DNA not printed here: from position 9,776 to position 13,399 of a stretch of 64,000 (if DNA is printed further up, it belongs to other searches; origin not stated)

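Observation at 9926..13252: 1108-aa polytopic membrane protein with a 5-fold repeated '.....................' amphipathic module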

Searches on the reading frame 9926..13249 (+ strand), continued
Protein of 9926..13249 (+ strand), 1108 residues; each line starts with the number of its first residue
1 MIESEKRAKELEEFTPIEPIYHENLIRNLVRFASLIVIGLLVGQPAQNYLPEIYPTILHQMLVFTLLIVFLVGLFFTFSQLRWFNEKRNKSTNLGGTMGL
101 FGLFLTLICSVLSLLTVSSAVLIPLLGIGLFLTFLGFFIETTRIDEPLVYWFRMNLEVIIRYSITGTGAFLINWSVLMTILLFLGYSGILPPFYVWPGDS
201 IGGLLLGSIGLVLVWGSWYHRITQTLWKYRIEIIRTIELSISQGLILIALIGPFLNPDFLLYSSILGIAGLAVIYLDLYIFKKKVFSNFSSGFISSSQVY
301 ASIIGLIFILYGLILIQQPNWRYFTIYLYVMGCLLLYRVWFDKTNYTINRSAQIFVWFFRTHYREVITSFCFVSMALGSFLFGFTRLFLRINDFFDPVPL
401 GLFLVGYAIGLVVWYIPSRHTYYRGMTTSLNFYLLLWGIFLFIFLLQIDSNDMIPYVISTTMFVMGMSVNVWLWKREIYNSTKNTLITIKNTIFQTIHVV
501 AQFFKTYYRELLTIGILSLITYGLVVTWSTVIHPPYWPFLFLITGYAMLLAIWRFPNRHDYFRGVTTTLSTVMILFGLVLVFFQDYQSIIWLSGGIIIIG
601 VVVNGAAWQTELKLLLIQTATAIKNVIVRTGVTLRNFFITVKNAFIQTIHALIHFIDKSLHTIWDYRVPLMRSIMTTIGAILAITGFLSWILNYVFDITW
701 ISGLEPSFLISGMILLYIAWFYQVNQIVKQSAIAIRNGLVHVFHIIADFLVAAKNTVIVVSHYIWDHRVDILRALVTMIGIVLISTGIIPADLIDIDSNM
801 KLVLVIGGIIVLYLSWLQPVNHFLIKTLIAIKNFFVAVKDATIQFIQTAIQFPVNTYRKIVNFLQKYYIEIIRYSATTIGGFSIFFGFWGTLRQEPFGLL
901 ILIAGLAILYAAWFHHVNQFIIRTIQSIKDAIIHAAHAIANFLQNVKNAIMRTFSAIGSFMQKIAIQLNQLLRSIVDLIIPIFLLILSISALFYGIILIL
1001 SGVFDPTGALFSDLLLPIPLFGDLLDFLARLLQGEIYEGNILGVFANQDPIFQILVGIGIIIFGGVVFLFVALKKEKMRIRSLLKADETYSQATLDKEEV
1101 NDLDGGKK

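Call 43: list_cluster_members(proteins=[P0018, P0020, P0022, P0025, P0035, P0039, P0042, P0051, P0065, P0072])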
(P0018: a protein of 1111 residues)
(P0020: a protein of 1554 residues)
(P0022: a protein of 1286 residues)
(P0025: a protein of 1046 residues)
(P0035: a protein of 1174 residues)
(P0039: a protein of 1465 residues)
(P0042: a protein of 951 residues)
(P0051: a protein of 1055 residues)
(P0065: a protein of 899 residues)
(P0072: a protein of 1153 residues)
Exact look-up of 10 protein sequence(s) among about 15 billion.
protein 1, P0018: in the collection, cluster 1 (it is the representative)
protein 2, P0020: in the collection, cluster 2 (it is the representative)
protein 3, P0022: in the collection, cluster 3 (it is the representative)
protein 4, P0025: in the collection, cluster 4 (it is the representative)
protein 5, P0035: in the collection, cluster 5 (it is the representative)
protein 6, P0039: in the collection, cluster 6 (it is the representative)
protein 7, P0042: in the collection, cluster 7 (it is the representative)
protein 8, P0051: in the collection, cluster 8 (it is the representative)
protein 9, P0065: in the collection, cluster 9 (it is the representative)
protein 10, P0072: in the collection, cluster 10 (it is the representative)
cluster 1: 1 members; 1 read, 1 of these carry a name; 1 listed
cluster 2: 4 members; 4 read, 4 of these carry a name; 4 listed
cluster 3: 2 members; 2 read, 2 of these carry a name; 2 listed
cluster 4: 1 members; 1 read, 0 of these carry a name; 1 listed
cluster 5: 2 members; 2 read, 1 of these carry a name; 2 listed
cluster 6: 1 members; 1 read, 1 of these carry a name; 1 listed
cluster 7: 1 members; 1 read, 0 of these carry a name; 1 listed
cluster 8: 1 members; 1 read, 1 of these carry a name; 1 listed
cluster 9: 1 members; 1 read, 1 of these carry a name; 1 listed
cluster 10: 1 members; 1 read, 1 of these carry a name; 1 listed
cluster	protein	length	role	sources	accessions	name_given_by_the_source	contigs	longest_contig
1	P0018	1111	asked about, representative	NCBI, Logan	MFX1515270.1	MAG: hypothetical protein ACFFC6_03110 [Promethearchaeota archaeon]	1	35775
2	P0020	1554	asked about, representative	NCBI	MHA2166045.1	MAG: hypothetical protein ACXAAT_09300, partial [Candidatus Hodarchaeales archaeon]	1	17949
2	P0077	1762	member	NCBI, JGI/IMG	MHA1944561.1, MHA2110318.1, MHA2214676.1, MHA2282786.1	MAG: hypothetical protein ACXAC6_01905 [Candidatus Hodarchaeales archaeon] | hypothetical protein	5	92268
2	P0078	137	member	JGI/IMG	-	hypothetical protein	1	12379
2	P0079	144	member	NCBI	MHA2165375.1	MAG: hypothetical protein ACXAAT_05860, partial [Candidatus Hodarchaeales archaeon]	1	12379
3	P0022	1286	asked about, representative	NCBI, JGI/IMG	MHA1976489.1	MAG: hypothetical protein ACW98I_06310 [Candidatus Hodarchaeales archaeon] | hypothetical protein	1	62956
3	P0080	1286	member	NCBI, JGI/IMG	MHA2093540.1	MAG: hypothetical protein ACW98F_02745 [Candidatus Hodarchaeales archaeon] | hypothetical protein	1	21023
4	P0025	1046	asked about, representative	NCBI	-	-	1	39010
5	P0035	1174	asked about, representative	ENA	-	-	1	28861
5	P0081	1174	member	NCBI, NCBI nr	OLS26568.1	MAG: hypothetical protein HeimC3_08870 [Candidatus Heimdallarchaeota archaeon LC_3]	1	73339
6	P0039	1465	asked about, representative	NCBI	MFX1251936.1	MAG: hypothetical protein ACFFCZ_10030 [Promethearchaeota archaeon]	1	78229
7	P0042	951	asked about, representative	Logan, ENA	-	-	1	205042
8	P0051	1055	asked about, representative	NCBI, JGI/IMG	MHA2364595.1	MAG: hypothetical protein ACXAC7_11615 [Candidatus Hodarchaeales archaeon] | hypothetical protein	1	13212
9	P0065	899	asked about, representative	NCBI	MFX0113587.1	MAG: hypothetical protein ACFFB3_03485 [Candidatus Hodarchaeota archaeon]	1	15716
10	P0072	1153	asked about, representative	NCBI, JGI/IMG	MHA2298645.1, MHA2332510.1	MAG: hypothetical protein ACXAEU_10830 [Candidatus Hodarchaeales archaeon] | hypothetical protein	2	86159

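Call 44: search_solved_structures(query=A1, max_evalue=10)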
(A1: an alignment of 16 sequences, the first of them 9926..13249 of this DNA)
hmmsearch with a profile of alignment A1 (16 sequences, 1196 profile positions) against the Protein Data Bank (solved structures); distinct sequences matched with E-value up to 10: 1.
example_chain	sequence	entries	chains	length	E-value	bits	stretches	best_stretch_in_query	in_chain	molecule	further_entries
4uos_A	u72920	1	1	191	1.4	10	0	1024-1071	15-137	DESIGNED HELICAL BUNDLE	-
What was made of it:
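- On Known transporter superfamilies (MFS, RND/MMPL, ABC, APC and others): The profile against PDB sequences gives only a designed helical bundle at E 1.4 (call 44).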

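Call 45: search_protein_families(library=pfam, alignment_id=A2, max_evalue=0.1)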
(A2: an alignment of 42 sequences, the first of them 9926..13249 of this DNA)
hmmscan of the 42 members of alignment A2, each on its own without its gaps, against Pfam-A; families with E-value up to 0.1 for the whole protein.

A. member 1, window:9926-13249:+ (1108 aa): 0 families

B. families by the number of members that match (of 42 scanned): 25 families
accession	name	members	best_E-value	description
PF15553.11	TEX19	4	7e-05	Testis-expressed protein 19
PF12348.14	CLASP_N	3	0.0014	CLASP N terminal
PF17243.7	POTRA_TamA_1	2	7.3e-06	POTRA domain TamA domain 1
PF18169.6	SLATT_6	2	0.00037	SMODS and SLOG-associating 2TM effector domain 6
PF15225.11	IL32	2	0.031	Interleukin 32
PF20235.3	PIR2-like_helical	1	0.0032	PIR2-like, helical domain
PF15110.11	TMEM141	1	0.0034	TMEM141 protein family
PF21026.2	SLFN_GTPase-like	1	0.0063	Schlafen, GTPase-like domain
PF09718.15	Tape_meas_lam_C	1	0.0065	Lambda phage tail tape-measure protein (Tape_meas_lam_C)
PF18458.6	XPB_DRD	1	0.007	Xeroderma pigmentosum group B helicase damage recognition domain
PF18581.7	SYCP2_ARLD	1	0.0073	Synaptonemal complex 2 armadillo-repeat-like domain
PF19579.4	FtsL_2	1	0.0081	Bacteriodetes cell division protein (FtsL-like)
PF02066.20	Metallothio_11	1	0.0095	Metallothionein family 11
PF10245.14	MRP-S22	1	0.011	Mitochondrial 28S ribosomal protein S22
PF04358.19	DsrC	1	0.012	DsrC like protein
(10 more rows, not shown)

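Call 49: search_protein_families(library=pfam, proteins=[L001:11858-14596:+, L004:11456-15691:+, L003:4796-5968:-, L004:15724-16776:+], max_evalue=0.1)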
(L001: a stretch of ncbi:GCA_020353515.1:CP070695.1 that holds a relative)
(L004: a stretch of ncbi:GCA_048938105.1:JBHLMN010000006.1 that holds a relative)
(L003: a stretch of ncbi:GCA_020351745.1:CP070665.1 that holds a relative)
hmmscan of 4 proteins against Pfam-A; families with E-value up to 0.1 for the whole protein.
L001:11858-14596:+ (913 aa): 0 families

L004:11456-15691:+ (1412 aa): 6 families
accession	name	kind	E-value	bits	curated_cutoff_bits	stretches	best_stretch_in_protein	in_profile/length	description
PF13248.11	Zn_ribbon_3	-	6.3e-06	25.9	27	1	1380-1404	3-26/26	zinc-ribbon domain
PF13240.11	Zn_Ribbon_1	-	6.6e-05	23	25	1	1382-1404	2-23/23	zinc-ribbon domain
PF12773.13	DZR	-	0.00056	20.4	27.3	1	1380-1401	25-45/45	Double zinc ribbon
PF24460.1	DUF7575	-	0.0072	16.1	28.5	1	1380-1405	4-28/28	Domain of unknown function (DUF7575)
PF17032.10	Zn_ribbon_15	-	0.016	16.4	28.9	0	1373-1401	51-73/73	zinc-ribbon family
PF25212.1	HVO_A0114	-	0.067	13.4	27.6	0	1234-1283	17-65/84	HVO_A0114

L003:4796-5968:- (390 aa): 4 families
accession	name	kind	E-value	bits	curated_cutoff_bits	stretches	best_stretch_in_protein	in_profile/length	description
PF12802.13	MarR_2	-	0.00016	22.2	27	1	25-74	3-52/61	MarR family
PF13412.12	HTH_24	-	0.00069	19.6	21.9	1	26-73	2-48/48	Winged helix-turn-helix DNA-binding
PF01047.28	MarR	-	0.02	15.2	24.6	1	26-74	2-49/59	MarR family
PF02354.21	Latrophilin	-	0.067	12.8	27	0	277-343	73-139/372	Latrophilin Cytoplasmic C-terminal region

L004:15724-16776:+ (351 aa): 1 family
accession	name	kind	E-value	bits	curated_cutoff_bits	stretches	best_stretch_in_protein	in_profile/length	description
PF04282.18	DUF438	-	0.035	14.5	25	1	118-145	17-44/67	Family of unknown function (DUF438)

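Call 53: find_encoding_contigs(protein=P0015, flank=8000, max_places=1)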
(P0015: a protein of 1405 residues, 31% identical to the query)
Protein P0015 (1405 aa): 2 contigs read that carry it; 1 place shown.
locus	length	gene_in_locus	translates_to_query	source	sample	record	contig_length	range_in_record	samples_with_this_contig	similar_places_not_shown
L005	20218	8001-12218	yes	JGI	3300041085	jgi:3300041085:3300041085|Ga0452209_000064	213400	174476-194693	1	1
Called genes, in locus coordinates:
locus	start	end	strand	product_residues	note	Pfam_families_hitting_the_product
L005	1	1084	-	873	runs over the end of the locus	PF02384:N6_Mtase (faint), PF20473:MmeI_Mtase, PF07669:Eco57I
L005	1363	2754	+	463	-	PF07690:MFS_1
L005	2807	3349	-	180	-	PF04967:HTH_10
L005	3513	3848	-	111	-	-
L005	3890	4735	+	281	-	PF12797:Fer4_2 (faint), PF25160:LdpA_Fe-S-bd (faint), PF13237:Fer4_10 (weak), PF14697:Fer4_21 (weak), PF12838:Fer4_7, PF13187:Fer4_9, PF00037:Fer4 (weak), PF12837:Fer4_6 (weak)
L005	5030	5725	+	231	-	PF18546:MetOD1 (weak)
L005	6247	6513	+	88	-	-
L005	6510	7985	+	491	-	-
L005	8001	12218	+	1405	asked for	-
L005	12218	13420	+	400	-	-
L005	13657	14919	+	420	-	-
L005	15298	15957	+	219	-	-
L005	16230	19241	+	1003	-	PF00690:Cation_ATPase_N, PF00122:E1-E2_ATPase, PF13246:Cation_ATPase, PF00702:Hydrolase, PF00689:Cation_ATPase_C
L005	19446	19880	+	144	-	-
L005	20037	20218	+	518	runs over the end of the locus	PF00370:FGGY_N, PF02782:FGGY_C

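Call 54: find_encoding_contigs(protein=P0016, flank=8000, max_places=1)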
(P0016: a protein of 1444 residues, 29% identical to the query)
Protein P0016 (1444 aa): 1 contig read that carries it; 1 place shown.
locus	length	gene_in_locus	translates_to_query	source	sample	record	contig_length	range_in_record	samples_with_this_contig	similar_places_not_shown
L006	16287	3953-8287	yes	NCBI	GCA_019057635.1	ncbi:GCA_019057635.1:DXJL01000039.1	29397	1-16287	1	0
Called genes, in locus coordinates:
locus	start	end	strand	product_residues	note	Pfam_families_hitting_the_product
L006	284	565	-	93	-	PF02597:ThiS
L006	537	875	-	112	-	-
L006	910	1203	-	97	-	-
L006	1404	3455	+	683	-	PF05048:NosD, PF13229:Beta_helix, PF05048:NosD, PF13229:Beta_helix, PF05048:NosD, PF13229:Beta_helix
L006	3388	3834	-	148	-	-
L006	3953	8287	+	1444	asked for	-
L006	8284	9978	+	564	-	-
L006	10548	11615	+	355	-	-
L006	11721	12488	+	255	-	PF03853:YjeF_N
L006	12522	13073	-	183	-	PF00025:Arf, PF00071:Ras, PF04670:Gtr1_RagA (weak), PF08477:Roc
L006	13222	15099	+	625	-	-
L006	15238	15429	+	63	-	-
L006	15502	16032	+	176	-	PF13238:AAA_18, PF21448:DNMK (faint)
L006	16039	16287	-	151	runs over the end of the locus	-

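Call 55: find_encoding_contigs(protein=P0017, flank=8000, max_places=1)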
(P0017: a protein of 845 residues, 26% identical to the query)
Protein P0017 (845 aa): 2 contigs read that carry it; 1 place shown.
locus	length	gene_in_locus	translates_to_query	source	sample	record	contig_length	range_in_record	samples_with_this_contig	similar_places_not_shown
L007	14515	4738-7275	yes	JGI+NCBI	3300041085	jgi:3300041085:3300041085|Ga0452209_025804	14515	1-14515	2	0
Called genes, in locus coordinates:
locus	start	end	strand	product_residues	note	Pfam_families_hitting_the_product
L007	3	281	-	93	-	?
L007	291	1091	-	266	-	PF00005:ABC_tran, PF13304:AAA_21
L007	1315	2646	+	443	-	PF00450:Peptidase_S10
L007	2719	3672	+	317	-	PF01209:Ubie_methyltran (weak), PF08241:Methyltransf_11, PF13649:Methyltransf_25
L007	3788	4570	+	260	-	PF05575:V_cholerae_RfbT (weak), PF02475:TRM5-TYW2_MTfase (weak), PF05050:Methyltransf_21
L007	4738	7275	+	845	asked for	-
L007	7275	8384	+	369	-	PF13639:zf-RING_2 (weak)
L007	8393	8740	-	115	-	PF13601:HTH_34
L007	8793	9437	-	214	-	-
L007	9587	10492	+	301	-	PF06267:DUF1028, PF08823:PG_binding_2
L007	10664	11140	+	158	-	-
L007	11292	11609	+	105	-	PF22665:WHD_DUF6293 (faint)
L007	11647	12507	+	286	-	PF00753:Lactamase_B (weak), PF12706:Lactamase_B_2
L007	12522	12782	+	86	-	-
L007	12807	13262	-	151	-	-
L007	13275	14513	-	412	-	PF01494:FAD_binding_3 (faint)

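Call 57: search_protein_families(library=pfam, proteins=[L005:12218-13417:+, L007:7275-8381:+, L006:8284-9975:+, L005:6510-7982:+, L005:13657-14916:+, L007:8793-9434:-], max_evalue=0.1)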
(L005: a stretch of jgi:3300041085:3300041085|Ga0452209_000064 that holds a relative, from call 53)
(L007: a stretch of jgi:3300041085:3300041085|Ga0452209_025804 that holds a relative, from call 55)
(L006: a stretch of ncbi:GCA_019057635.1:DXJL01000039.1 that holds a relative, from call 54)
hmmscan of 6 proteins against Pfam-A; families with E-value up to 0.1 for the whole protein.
L005:12218-13417:+ (400 aa): 2 families
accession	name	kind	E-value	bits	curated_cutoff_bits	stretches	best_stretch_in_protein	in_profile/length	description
PF14446.12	Prok-RING_1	-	0.0031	17.9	29.1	1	351-382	5-36/54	Prokaryotic RING finger family 1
PF12773.13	DZR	-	0.038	14.6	27.3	0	327-346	25-44/45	Double zinc ribbon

L007:7275-8381:+ (369 aa): 2 families
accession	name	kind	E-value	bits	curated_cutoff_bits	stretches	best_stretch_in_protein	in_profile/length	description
PF13639.12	zf-RING_2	-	2.4e-05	25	27.3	1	323-366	2-44/44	Ring finger domain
PF01363.27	FYVE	-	0.035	14.6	27.8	1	321-359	8-46/67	FYVE zinc finger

L006:8284-9975:+ (564 aa): 8 families
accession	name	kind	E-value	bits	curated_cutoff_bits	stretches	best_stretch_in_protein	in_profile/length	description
PF13248.11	Zn_ribbon_3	-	2.6e-06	27.1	27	1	98-119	3-24/26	zinc-ribbon domain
PF12773.13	DZR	-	3.2e-05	24.4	27.3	1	98-118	25-45/45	Double zinc ribbon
PF13240.11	Zn_Ribbon_1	-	3.5e-05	23.9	25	1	100-118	2-20/23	zinc-ribbon domain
PF00641.23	Zn_ribbon_RanBP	-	0.0015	18.2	27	1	99-119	6-26/30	Zn-finger in Ran binding protein and others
PF24460.1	DUF7575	-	0.0033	17.2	28.5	1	97-118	3-24/28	Domain of unknown function (DUF7575)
PF24463.1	DUF7577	-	0.007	16.4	28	1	97-120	2-25/27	Domain of unknown function (DUF7577)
PF01155.25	HypA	-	0.021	15.3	28.9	0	506-560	50-97/112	Hydrogenase/urease nickel incorporation, metallochaperone, hypA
PF23451.1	Zn_ribbon_PaaD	-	0.023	14.8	27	0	543-559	8-24/53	PaaD zinc beta ribbon domain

L005:6510-7982:+ (491 aa): 4 families
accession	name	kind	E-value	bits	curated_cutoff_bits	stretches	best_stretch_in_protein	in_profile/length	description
PF12773.13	DZR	-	0.00021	21.8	27.3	2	395-440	7-45/45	Double zinc ribbon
PF03399.22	SAC3_GANP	-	0.032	14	27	0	297-388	104-189/289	SAC3/GANP family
PF01258.23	zf-dskA_traR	-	0.054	13.9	24.9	0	448-466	2-20/36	Prokaryotic dksA/traR C4-type zinc finger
PF13240.11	Zn_Ribbon_1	-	0.098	12.9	25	0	435-459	1-23/23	zinc-ribbon domain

L005:13657-14916:+ (420 aa): 0 families

L007:8793-9434:- (213 aa): 1 family
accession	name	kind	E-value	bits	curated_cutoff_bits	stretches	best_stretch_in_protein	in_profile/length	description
PF09843.14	DUF2070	-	0.0011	17.8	30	1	31-202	16-168/561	Predicted membrane protein (DUF2070)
